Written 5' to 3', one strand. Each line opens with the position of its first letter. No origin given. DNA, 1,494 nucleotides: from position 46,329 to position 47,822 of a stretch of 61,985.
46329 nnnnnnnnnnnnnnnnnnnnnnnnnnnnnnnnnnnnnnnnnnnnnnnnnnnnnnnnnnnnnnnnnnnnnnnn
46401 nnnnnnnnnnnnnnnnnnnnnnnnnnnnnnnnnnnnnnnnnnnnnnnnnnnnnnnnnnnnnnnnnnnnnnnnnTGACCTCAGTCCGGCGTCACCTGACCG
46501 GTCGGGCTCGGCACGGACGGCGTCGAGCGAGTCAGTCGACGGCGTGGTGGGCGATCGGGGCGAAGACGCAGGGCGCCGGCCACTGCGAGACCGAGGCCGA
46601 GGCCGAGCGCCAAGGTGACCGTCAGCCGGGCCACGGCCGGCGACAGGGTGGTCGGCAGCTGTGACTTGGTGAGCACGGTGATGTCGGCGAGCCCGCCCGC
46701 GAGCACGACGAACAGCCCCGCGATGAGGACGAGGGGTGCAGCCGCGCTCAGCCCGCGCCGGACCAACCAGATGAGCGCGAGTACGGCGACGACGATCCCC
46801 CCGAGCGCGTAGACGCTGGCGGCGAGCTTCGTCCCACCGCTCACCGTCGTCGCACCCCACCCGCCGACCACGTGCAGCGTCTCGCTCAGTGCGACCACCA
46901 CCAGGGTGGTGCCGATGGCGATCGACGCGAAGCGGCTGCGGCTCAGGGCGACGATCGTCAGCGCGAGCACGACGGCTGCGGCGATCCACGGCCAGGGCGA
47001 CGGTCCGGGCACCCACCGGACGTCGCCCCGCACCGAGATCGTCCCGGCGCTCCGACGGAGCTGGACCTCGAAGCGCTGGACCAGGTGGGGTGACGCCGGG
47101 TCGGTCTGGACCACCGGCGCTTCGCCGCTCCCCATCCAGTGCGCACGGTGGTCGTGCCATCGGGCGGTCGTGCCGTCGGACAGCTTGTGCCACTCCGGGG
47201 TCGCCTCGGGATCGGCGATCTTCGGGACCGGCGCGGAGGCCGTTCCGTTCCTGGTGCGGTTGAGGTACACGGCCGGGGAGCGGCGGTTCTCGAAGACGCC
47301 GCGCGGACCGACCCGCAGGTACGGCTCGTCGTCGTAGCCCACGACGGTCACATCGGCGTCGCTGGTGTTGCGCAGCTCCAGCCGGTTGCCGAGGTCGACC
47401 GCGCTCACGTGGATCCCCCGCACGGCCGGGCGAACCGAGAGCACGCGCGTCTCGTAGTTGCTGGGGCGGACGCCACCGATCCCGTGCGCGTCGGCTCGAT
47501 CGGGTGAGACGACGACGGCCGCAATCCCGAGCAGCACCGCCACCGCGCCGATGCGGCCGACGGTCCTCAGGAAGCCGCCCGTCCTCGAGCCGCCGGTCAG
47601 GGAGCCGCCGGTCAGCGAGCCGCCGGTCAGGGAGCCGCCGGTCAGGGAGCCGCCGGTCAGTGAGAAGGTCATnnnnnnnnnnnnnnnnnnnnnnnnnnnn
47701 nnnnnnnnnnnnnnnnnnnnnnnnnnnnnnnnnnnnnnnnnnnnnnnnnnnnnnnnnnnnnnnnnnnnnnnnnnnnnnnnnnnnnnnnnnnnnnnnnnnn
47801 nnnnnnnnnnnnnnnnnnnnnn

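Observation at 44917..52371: Copper/redox island built around a divergently arranged ECF sigma / anti-sigma pair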

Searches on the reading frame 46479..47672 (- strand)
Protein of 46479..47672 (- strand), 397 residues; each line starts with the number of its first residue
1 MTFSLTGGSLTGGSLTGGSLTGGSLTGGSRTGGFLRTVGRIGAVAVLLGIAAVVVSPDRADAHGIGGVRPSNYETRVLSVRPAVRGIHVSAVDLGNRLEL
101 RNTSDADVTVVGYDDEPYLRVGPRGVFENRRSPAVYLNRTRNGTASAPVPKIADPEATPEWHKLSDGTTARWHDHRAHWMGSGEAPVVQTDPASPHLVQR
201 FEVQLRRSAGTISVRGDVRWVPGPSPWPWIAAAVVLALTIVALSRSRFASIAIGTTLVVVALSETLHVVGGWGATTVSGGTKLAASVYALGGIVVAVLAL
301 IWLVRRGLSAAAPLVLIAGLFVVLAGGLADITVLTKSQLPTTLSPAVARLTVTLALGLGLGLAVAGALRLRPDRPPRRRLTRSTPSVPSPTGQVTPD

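Call 4: search_protein_families(library=pfam, max_evalue=0.01, proteins=[window:46479-47672:-])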
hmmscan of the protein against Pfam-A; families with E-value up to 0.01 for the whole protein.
window:46479-47672:- (397 aa): 0 families

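Call 5: search_protein_families(library=ncbifam, max_evalue=0.01, proteins=[window:46479-47672:-])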
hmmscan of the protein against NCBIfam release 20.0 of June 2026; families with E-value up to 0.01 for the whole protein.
window:46479-47672:- (397 aa): 0 families

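Call 7: find_homologous_proteins(query=window:46479-47672:-)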
Query window:46479-47672:- (397 aa): 1118 proteins with E <= 0.001 among 8000 candidates; the best 120 are listed.
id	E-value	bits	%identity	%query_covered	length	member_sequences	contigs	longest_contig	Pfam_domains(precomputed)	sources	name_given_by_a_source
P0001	3.2e-249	845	100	100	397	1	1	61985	-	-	-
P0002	2.8e-202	690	90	81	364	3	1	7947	-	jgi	jgi:hypothetical protein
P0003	1.6e-163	562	74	81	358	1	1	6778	-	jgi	jgi:hypothetical protein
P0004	2.6e-159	549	73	80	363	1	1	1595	-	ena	-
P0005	1.3e-156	540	71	81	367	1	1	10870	-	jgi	jgi:hypothetical protein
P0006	4.4e-156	538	69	92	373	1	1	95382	-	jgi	-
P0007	2.5e-155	536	71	80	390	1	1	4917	-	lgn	-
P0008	2.9e-155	535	71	81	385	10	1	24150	-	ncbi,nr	ncbi:MAG: phage holin family protein [Acidimicrobiia bacterium]|nr:phage holin family protein [Acidi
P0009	3.5e-155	535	72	87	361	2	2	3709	-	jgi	-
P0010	3.1e-154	532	68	92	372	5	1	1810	-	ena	-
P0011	1.4e-153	530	71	88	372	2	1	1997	-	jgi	jgi:hypothetical protein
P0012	7.6e-153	527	71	80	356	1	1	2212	-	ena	-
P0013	7.5e-150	518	73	79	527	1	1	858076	-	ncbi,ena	-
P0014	1.7e-147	510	70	88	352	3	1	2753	-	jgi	jgi:hypothetical protein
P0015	9.2e-137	474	68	74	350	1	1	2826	-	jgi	jgi:hypothetical protein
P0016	7.3e-136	471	66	87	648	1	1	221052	-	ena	-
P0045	3.5e-118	413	57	88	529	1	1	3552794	PF04542.21,PF08281.19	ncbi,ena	-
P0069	7.8e-116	406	56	87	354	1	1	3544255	-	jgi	jgi:hypothetical protein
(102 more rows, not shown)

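Call 11: find_encoding_contigs(protein=P0045, flank=10000, max_places=2)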
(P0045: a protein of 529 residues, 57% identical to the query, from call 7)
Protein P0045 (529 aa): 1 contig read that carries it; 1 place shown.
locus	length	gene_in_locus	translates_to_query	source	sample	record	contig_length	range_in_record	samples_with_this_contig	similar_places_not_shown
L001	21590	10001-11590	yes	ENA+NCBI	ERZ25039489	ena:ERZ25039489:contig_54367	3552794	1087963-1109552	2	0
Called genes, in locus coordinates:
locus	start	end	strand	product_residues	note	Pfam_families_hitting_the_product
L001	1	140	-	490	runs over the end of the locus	PF00501:AMP-binding, PF13193:AMP-binding_C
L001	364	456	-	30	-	-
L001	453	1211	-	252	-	PF01887:SAM_HAT_N, PF20257:SAM_HAT_C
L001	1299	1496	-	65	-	PF12728:HTH_17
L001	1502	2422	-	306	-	PF15698:Phosphatase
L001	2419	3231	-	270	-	PF02558:ApbA (weak), PF03807:F420_oxidored, PF14748:P5CR_dimer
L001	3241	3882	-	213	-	-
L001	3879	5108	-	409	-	PF13439:Glyco_transf_4, PF13579:Glyco_trans_4_4, PF20706:GT4-conflict, PF00534:Glycos_transf_1, PF13692:Glyco_trans_1_4, PF13524:Glyco_trans_1_2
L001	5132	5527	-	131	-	PF12844:HTH_19 (weak), PF13560:HTH_31, PF01381:HTH_3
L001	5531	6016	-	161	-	PF22802:RsiG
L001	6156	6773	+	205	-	PF00081:Sod_Fe_N, PF02777:Sod_Fe_C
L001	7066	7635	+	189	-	PF08241:Methyltransf_11 (weak), PF08242:Methyltransf_12 (faint)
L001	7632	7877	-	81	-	PF02597:ThiS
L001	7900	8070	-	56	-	-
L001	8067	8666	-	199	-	PF02190:LON_substr_bdg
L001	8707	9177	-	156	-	PF13369:Transglut_core2, PF13371:TPR_9 (weak)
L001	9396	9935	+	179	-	PF01475:FUR, PF12840:HTH_20 (weak)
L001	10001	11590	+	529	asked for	PF04542:Sigma70_r2, PF08281:Sigma70_r4_2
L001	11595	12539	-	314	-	PF01545:Cation_efflux, PF16916:ZT_dimer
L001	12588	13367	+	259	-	PF00106:adh_short, PF08659:KR, PF13561:adh_short_C2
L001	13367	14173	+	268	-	PF01261:AP_endonuc_2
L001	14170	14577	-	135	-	PF10094:DUF2332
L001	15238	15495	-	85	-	-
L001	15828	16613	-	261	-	PF00106:adh_short, PF08659:KR, PF13561:adh_short_C2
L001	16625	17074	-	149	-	PF00903:Glyoxalase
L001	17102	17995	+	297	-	PF00296:Bac_luciferase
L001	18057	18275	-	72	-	-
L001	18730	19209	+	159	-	-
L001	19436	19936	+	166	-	PF01230:HIT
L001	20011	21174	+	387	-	PF01555:N6_N4_Mtase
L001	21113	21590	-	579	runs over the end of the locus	PF00355:Rieske, PF22543:Rieske_4 (faint)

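Call 14: find_encoding_contigs(protein=P0013, flank=10000, max_places=1)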
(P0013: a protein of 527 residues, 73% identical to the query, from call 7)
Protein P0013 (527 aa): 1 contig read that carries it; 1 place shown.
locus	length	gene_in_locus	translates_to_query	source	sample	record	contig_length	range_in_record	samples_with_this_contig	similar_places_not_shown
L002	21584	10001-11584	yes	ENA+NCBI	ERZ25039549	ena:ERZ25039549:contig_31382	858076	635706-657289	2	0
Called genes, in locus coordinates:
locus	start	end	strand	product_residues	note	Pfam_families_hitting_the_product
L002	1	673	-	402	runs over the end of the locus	PF20706:GT4-conflict, PF13439:Glyco_transf_4, PF13579:Glyco_trans_4_4, PF00534:Glycos_transf_1, PF13692:Glyco_trans_1_4, PF13524:Glyco_trans_1_2 (weak)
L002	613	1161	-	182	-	PF13560:HTH_31, PF01381:HTH_3, PF12844:HTH_19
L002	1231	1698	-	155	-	PF22802:RsiG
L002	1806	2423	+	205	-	PF00081:Sod_Fe_N, PF02777:Sod_Fe_C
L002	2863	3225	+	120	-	-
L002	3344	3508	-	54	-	PF02597:ThiS (weak)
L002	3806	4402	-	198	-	PF02190:LON_substr_bdg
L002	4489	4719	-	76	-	-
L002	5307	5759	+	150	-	PF01475:FUR, PF12840:HTH_20 (weak)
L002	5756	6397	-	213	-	PF00578:AhpC-TSA, PF08534:Redoxin, PF13098:Thioredoxin_2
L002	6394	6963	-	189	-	PF02600:DsbB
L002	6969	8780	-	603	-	PF04234:CopC, PF05425:CopD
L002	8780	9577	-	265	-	PF13490:zf-HC2 (faint)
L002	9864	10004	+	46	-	PF08281:Sigma70_r4_2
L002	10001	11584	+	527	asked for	-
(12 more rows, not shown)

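Call 15: find_encoding_contigs(protein=P0016, flank=10000, max_places=1)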
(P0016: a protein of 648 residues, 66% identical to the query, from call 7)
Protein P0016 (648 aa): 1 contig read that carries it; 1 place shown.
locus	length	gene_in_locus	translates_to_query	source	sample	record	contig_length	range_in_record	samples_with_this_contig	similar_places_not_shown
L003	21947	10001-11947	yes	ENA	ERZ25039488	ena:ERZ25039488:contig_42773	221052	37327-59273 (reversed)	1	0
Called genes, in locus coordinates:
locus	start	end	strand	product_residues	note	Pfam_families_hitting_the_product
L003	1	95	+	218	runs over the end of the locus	-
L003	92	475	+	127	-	-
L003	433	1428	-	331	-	PF13439:Glyco_transf_4, PF13579:Glyco_trans_4_4, PF20706:GT4-conflict, PF00534:Glycos_transf_1, PF13692:Glyco_trans_1_4, PF13524:Glyco_trans_1_2 (weak)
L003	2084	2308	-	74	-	PF22802:RsiG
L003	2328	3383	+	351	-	PF00081:Sod_Fe_N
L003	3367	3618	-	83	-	PF02597:ThiS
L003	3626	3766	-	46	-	-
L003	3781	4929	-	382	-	-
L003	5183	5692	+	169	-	PF01475:FUR, PF12840:HTH_20 (weak)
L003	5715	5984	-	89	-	-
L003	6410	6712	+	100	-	-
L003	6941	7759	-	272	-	PF05425:CopD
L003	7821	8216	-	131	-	-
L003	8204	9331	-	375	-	PF13490:zf-HC2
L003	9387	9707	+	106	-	PF04542:Sigma70_r2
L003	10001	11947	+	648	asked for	-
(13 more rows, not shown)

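Call 16: find_encoding_contigs(protein=P0069, flank=10000, max_places=1)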
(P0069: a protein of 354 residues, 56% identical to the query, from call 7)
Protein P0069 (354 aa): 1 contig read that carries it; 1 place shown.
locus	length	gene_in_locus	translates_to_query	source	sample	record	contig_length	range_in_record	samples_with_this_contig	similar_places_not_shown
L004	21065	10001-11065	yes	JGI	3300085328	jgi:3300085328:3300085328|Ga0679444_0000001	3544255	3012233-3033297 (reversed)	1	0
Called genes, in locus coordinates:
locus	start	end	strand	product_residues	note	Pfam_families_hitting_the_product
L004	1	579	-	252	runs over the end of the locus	PF01887:SAM_HAT_N, PF20257:SAM_HAT_C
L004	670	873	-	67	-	PF12728:HTH_17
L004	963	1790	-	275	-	PF15698:Phosphatase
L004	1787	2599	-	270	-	PF03807:F420_oxidored, PF14748:P5CR_dimer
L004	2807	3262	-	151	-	PF10722:YbjN (weak)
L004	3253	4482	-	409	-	PF13439:Glyco_transf_4, PF13579:Glyco_trans_4_4, PF20706:GT4-conflict, PF00534:Glycos_transf_1, PF13692:Glyco_trans_1_4, PF13524:Glyco_trans_1_2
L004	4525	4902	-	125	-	PF13560:HTH_31, PF01381:HTH_3, PF12844:HTH_19 (weak)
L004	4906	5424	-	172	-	PF22802:RsiG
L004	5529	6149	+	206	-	PF00081:Sod_Fe_N, PF02777:Sod_Fe_C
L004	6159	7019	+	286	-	PF05401:NodS (weak), PF02353:CMAS (weak), PF13489:Methyltransf_23, PF01209:Ubie_methyltran, PF08241:Methyltransf_11, PF08242:Methyltransf_12, PF13649:Methyltransf_25, PF13847:Methyltransf_31, +3 more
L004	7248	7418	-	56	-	-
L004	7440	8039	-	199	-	PF02190:LON_substr_bdg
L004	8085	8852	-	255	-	PF13369:Transglut_core2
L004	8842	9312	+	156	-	PF12840:HTH_20 (faint), PF01475:FUR, PF09339:HTH_IclR (weak)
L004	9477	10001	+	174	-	PF04542:Sigma70_r2, PF08281:Sigma70_r4_2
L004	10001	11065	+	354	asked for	-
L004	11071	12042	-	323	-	PF01545:Cation_efflux, PF16916:ZT_dimer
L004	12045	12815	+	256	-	PF00106:adh_short, PF08659:KR (weak), PF23441:SDR, PF13561:adh_short_C2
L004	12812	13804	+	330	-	PF00561:Abhydrolase_1, PF12697:Abhydrolase_6 (weak), PF12146:Hydrolase_4 (faint)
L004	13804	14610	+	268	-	PF01261:AP_endonuc_2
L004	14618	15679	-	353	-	PF10094:DUF2332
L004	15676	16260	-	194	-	PF13279:4HBT_2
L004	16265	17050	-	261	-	PF00106:adh_short, PF08659:KR, PF13561:adh_short_C2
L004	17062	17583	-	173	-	PF00903:Glyoxalase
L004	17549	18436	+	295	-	PF00296:Bac_luciferase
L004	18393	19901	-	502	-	-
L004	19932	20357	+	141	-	PF11969:DcpS_C, PF01230:HIT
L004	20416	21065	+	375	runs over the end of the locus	PF01555:N6_N4_Mtase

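Call 32: search_protein_representatives(protein=window:46479-47582:-)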
Query: 367 residues. Proteins with E-value up to 0.001 (for the whole library): 2170; up to 1e-10: 1451; up to 1e-30: 354. The best 150 are listed.
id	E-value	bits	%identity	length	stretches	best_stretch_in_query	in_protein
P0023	7.6e-122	423.4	61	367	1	9-354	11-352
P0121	1.1e-98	347.2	50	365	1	5-353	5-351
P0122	5.2e-91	322.0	49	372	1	14-359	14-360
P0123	9.0e-85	301.4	49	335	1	30-351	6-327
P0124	2.7e-84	299.9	46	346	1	9-342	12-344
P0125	1.2e-81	291.2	46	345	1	14-352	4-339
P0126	4.1e-80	286.1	49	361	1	11-346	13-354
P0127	1.6e-78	280.9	48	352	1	17-349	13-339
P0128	8.6e-78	278.5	43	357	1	6-344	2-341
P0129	7.4e-74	265.6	45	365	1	13-345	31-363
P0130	2.5e-73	263.8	43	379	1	2-365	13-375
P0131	1.4e-72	261.3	42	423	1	2-343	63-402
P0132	6.2e-72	259.2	42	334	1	21-349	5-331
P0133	1.2e-71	258.3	43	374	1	10-355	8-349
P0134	1.6e-71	257.9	43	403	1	10-346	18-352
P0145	3.2e-67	243.7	49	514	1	16-343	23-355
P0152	2.4e-65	237.5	43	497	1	19-357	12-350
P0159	1.5e-64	234.9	41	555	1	6-348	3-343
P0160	2.9e-64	234.0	43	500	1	16-363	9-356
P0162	7.7e-64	232.6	43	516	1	11-366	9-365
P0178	3.5e-59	217.2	39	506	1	10-349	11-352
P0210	4.7e-55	203.7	40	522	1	6-339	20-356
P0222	5.4e-53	196.9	40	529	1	11-361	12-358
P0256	1.0e-48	182.9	40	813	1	21-345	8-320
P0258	1.2e-48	182.6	37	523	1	11-334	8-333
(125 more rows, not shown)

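Call 36: search_protein_families(library=pfam, max_evalue=0.01, proteins=[P0145, P0152, P0159, P0160, P0162, P0178, P0210, P0222, P0256, P0258])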
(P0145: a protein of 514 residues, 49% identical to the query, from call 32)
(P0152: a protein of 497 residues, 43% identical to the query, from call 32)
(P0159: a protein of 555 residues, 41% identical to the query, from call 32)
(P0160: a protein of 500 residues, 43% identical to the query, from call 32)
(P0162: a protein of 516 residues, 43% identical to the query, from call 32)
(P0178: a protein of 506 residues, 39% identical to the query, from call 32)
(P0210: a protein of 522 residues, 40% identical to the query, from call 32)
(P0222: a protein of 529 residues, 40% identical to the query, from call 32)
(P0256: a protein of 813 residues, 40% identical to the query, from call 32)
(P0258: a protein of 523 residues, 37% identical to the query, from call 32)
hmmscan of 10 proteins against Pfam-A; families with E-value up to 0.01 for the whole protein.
P0145 (514 aa): 1 family
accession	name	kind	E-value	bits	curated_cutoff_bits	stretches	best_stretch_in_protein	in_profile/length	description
PF02036.22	SCP2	-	0.00011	22.9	21.3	1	441-500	41-100/101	SCP-2 sterol transfer family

P0152 (497 aa): 0 families

P0159 (555 aa): 0 families

P0160 (500 aa): 0 families

P0162 (516 aa): 0 families

P0178 (506 aa): 2 families
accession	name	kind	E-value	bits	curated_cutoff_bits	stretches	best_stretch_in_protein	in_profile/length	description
PF13530.11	SCP2_2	-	0.00089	20.2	23.2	1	403-490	15-101/105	Sterol carrier protein domain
PF17844.6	SCP_3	-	0.0018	18.5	38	0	439-482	49-90/93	Bacterial SCP ortholog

P0210 (522 aa): 0 families

P0222 (529 aa): 0 families

P0256 (813 aa): 2 families
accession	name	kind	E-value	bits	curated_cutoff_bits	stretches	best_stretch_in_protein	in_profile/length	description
PF20628.3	Dyp_perox_C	-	1.6e-46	158.6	20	1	620-797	2-165/166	Dyp-type peroxidase, C-terminal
PF04261.18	Dyp_perox_N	-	1.4e-22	80.7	20.4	1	460-606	1-145/146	Dyp-type peroxidase, N-terminal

P0258 (523 aa): 0 families

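Call 37: find_related_loci(query=A1, collection=genome_contigs, flank=10000)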
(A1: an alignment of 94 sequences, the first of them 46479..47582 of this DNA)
Query A1 (367 aa) in genome_contigs; peptide patterns used: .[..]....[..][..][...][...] (x = any residue, [..] = any of these).
599 stretches matched a pattern (row limit reached: there are more); 576 encode a relative of the query (tblastn E <= 1e-3); the best 80 are kept; 80 distinct loci.
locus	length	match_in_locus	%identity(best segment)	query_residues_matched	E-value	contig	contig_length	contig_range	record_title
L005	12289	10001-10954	71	4-323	4e-122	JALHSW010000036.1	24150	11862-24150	MAG: Acidimicrobiia bacterium isolate PFL8 seq_285714, whole genome shotgun sequence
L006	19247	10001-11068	58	7-367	7e-122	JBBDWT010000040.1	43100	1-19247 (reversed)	MAG: Acidimicrobiia bacterium isolate LejiaD_71_17 Lejia_D_1494_length_43100_cov_9, whole genome shotgun sequence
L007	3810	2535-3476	60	10-322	5e-116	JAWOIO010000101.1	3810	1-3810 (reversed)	MAG: Acidimicrobiia bacterium isolate CWP5-2.bin.5 k191_1767907, whole genome shotgun sequence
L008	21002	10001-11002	59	5-341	8e-113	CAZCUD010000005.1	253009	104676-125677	MAG TPA_asm: uncultured Bifidobacteriaceae bacterium isolate binchicken_co179_372 genome assembly, contig: NODE_198_leng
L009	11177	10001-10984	57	13-341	1e-112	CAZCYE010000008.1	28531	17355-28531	MAG TPA_asm: uncultured Bifidobacteriaceae bacterium isolate SRP136066_co1_74 genome assembly, contig: NODE_1350_length_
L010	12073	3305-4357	56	14-362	3e-111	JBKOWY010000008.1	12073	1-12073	MAG: Actinomycetota bacterium isolate GM_EKS_MAG_00003 GM_EKS_000000202010, whole genome shotgun sequence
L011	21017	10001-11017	55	3-345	5e-109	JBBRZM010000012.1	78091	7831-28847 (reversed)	MAG: Acidimicrobiia bacterium isolate metawrap_la5_47 metawrap_la5_47_K_302370_L_78091_cov_75.0700, whole genome shotgun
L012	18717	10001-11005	55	23-355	2e-108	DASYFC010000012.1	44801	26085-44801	MAG TPA_asm: Acidimicrobiia bacterium isolate SMAG_U5003 k141_1585289, whole genome shotgun sequence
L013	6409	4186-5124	58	18-322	3e-101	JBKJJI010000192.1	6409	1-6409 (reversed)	MAG: Acidimicrobiia bacterium isolate ant_bin.2 S1Ck117_3471420_flag_1_multi_18.0000_len_6409, whole genome shotgun sequ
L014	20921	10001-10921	60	33-341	1e-100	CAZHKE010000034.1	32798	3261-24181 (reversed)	MAG TPA_asm: uncultured Bifidobacteriaceae bacterium isolate SRP214966_co6_51 genome assembly, contig: NODE_653_length_3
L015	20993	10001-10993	55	23-348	3e-99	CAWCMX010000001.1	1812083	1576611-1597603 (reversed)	MAG: uncultured Acidimicrobiia bacterium isolate MFD05502.bin.2.24 genome assembly, contig: contig_11018, whole genome s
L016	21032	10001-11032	49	5-348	9e-98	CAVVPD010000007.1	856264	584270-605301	MAG: uncultured Actinomycetes bacterium isolate MFD02416.bin.2.29 genome assembly, contig: contig_47733, whole genome sh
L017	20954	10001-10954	54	23-340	3e-97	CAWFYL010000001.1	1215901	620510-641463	MAG: uncultured Acidimicrobiia bacterium isolate MFD05442.bin.1.317 genome assembly, contig: contig_13875, whole genome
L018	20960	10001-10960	53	18-337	5e-95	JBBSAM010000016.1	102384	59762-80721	MAG: Acidimicrobiia bacterium isolate La6_maxbin2.368 La6_maxbin2.368_K_3294666_L_102384_cov_67.5048, whole genome shotg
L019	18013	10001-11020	49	23-355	5e-89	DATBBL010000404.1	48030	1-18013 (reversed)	MAG TPA_asm: Acidimicrobiia bacterium isolate SMAG_U5758 k141_1411379, whole genome shotgun sequence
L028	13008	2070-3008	46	30-345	4e-78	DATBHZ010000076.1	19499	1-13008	MAG TPA_asm: Acidimicrobiia bacterium isolate SMAG_U3881 k141_2308076, whole genome shotgun sequence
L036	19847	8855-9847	44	12-343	5e-68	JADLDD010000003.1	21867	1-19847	MAG: Acidimicrobiia bacterium isolate SJ254 c_000000053181, whole genome shotgun sequence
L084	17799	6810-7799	39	16-339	7e-50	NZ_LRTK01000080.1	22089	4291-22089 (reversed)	Frankia sp. EI5c UG55_1080, whole genome shotgun sequence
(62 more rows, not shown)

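Call 47: predict_structure(alignment_id=A1)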
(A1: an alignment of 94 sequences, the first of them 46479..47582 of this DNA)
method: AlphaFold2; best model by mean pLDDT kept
length: 367 residues; sequences in the alignment: 94
mean_pLDDT: 91.6   pTM: 0.85
mean pLDDT of the five models: 91.6, 91.3, 90.6, 90.2, 89.8
residues with pLDDT >= 90: 292; 70-90: 37; 50-70: 37; < 50: 1
segments of 3 or more residues with pLDDT < 50: none
pLDDT, mean of each block of 10 residues (from residue 1): 71 77 66 70 98 98 96 98 98 98 94 78 98 98 95 95 98 96 98 98 98 98 98 97 93 93 97 97 98 96 97 98 98 98 82 66 57
secondary structure, 60 per line:
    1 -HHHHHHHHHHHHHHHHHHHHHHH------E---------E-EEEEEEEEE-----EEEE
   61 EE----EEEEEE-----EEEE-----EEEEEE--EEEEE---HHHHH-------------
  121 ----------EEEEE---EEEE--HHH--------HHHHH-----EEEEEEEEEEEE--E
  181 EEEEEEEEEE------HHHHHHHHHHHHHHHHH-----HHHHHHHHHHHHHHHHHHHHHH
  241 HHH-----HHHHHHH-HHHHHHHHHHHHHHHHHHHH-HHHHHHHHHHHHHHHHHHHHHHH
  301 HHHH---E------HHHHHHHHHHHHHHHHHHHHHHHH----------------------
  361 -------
elements in order: H2-24 E43-51 E57-62 E67-72 E78-81 E87-92 E95-99 H103-107 E131-135 E139-142 H156-160 E166-177 E180-190 H197-213 H219-243 H249-255 H257-276 H278-304 H315-338
